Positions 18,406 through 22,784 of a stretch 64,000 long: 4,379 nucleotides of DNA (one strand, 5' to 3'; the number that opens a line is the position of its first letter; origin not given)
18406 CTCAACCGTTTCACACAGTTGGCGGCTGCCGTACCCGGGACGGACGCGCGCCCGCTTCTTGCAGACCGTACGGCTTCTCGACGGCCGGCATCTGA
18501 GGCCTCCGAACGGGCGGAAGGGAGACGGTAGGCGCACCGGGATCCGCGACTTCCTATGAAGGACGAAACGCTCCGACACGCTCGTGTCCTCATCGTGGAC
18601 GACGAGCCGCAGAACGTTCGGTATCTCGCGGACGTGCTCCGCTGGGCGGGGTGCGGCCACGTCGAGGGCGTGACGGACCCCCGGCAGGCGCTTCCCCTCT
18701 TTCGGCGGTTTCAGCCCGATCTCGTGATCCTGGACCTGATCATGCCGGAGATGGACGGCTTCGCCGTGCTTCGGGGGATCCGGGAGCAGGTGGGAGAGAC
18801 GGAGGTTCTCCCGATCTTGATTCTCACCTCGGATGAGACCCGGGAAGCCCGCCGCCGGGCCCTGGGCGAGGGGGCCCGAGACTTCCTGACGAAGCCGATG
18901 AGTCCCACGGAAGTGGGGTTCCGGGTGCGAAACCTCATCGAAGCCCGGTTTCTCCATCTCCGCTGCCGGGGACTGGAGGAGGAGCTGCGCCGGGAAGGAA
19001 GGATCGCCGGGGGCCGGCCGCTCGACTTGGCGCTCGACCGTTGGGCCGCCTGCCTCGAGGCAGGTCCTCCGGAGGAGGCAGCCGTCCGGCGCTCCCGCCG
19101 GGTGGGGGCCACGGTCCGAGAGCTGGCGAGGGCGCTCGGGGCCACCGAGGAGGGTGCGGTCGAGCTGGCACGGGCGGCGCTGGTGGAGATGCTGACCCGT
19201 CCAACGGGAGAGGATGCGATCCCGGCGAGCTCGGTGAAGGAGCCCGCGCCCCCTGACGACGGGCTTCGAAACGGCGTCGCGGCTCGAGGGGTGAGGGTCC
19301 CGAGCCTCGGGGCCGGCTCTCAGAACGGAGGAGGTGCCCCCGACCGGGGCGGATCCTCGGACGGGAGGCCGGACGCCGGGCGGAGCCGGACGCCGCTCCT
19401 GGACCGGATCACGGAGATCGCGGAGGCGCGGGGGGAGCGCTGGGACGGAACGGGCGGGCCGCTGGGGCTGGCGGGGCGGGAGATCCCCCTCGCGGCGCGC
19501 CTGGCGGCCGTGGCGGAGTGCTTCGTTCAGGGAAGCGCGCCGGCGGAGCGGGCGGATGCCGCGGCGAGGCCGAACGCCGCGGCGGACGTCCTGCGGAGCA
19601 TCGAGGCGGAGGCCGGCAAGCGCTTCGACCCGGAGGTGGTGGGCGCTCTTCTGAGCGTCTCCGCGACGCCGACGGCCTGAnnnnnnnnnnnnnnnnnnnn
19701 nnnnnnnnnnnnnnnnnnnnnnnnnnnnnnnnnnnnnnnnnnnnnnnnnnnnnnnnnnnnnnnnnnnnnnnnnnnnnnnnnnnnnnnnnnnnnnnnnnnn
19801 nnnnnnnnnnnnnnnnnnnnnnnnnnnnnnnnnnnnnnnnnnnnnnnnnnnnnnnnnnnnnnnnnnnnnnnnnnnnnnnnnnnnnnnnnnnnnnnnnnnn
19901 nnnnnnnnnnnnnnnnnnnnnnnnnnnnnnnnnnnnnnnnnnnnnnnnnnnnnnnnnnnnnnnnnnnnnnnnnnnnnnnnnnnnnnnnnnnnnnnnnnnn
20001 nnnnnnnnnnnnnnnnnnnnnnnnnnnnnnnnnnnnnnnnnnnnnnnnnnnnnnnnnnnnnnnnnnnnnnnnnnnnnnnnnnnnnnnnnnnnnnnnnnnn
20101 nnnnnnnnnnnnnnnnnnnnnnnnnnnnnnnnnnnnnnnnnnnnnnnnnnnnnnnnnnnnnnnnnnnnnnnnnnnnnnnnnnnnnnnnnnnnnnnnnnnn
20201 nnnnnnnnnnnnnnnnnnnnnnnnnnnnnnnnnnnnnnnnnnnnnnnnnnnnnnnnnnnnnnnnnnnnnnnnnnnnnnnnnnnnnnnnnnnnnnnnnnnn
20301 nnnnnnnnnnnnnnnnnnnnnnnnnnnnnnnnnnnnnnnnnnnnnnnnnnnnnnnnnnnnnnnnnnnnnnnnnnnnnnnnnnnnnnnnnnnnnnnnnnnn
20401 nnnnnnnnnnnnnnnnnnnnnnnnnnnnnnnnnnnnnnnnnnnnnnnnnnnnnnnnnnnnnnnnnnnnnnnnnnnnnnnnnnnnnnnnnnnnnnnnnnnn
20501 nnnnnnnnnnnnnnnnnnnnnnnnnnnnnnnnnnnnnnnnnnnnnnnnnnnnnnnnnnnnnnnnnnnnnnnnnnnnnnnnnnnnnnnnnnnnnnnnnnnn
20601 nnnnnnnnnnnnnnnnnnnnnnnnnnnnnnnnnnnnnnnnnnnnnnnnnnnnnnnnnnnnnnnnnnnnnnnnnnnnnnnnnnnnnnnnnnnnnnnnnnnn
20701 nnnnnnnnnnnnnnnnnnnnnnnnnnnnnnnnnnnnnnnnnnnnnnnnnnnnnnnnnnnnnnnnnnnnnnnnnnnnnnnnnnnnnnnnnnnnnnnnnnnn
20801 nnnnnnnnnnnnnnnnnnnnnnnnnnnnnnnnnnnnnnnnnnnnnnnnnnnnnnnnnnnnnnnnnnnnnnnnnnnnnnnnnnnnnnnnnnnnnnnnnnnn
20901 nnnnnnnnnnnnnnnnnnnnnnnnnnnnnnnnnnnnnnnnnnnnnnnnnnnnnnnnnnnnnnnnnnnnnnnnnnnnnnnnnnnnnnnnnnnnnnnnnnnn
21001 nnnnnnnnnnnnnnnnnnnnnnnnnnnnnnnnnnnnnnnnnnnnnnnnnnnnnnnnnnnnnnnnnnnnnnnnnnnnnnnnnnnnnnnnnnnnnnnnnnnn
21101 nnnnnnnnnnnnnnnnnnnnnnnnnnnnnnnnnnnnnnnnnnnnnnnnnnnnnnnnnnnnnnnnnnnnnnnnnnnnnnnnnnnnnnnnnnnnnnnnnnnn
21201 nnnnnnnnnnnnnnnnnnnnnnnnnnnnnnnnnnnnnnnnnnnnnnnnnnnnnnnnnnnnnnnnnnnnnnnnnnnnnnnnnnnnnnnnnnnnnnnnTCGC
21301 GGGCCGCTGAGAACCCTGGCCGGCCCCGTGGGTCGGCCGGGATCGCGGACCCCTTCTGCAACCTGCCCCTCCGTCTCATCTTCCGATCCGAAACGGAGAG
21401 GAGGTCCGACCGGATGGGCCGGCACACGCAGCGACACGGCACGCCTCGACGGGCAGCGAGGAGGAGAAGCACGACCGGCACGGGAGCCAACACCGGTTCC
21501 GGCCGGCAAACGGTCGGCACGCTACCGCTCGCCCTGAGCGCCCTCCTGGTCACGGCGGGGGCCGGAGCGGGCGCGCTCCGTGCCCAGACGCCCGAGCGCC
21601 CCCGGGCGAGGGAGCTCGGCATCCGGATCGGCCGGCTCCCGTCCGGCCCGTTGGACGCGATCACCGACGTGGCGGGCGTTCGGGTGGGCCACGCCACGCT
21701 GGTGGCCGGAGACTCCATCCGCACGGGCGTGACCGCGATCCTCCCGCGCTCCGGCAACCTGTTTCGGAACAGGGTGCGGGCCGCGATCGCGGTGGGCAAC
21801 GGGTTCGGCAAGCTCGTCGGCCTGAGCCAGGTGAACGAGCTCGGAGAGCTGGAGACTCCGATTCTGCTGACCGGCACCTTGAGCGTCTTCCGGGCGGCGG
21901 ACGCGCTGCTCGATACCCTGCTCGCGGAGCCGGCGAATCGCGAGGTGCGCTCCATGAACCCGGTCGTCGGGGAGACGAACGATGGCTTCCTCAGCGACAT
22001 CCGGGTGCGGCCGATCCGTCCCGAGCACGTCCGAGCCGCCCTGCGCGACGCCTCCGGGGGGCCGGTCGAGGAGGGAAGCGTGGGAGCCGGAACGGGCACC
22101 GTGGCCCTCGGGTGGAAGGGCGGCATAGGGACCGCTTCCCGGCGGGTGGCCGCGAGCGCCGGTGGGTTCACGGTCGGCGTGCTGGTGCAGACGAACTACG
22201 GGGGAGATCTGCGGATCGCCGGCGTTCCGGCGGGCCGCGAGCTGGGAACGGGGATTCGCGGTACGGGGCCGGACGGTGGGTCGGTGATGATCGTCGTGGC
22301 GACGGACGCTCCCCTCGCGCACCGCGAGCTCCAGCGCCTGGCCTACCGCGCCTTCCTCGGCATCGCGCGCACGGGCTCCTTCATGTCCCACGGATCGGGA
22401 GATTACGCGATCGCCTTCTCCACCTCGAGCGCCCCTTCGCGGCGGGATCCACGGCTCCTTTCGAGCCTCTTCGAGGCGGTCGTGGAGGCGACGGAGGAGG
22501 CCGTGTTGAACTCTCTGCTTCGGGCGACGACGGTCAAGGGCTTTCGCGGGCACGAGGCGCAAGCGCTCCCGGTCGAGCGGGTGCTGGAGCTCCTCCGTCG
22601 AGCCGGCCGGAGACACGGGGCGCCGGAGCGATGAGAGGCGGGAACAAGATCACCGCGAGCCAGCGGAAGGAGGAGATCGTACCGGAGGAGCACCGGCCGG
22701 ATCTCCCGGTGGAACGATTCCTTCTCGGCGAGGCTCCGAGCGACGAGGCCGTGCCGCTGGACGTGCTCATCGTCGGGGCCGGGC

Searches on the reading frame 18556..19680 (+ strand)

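Call 65: search_protein_families(library=pfam, proteins=[window:18556-19680:+], max_evalue=0.0001)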
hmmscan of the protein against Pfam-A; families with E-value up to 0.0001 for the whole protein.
window:18556-19680:+ (374 aa): 2 families
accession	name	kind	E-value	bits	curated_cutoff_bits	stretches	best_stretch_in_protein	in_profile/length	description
PF00072.30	Response_reg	-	3.4e-25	88.8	30.2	1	11-120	1-106/111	Response regulator receiver domain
PF13487.12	HD_5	-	1.4e-14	54.6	27.2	1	279-361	92-170/170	HD domain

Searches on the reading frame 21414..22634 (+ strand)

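Call 65: search_protein_families(library=pfam, proteins=[window:21414-22634:+], max_evalue=0.0001)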
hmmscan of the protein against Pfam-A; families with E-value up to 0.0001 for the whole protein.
window:21414-22634:+ (406 aa): 1 family
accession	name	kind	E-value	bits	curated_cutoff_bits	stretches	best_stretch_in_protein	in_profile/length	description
PF03576.19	Peptidase_S58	-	2.6e-111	372.4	23.9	1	81-381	1-306/307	Peptidase family S58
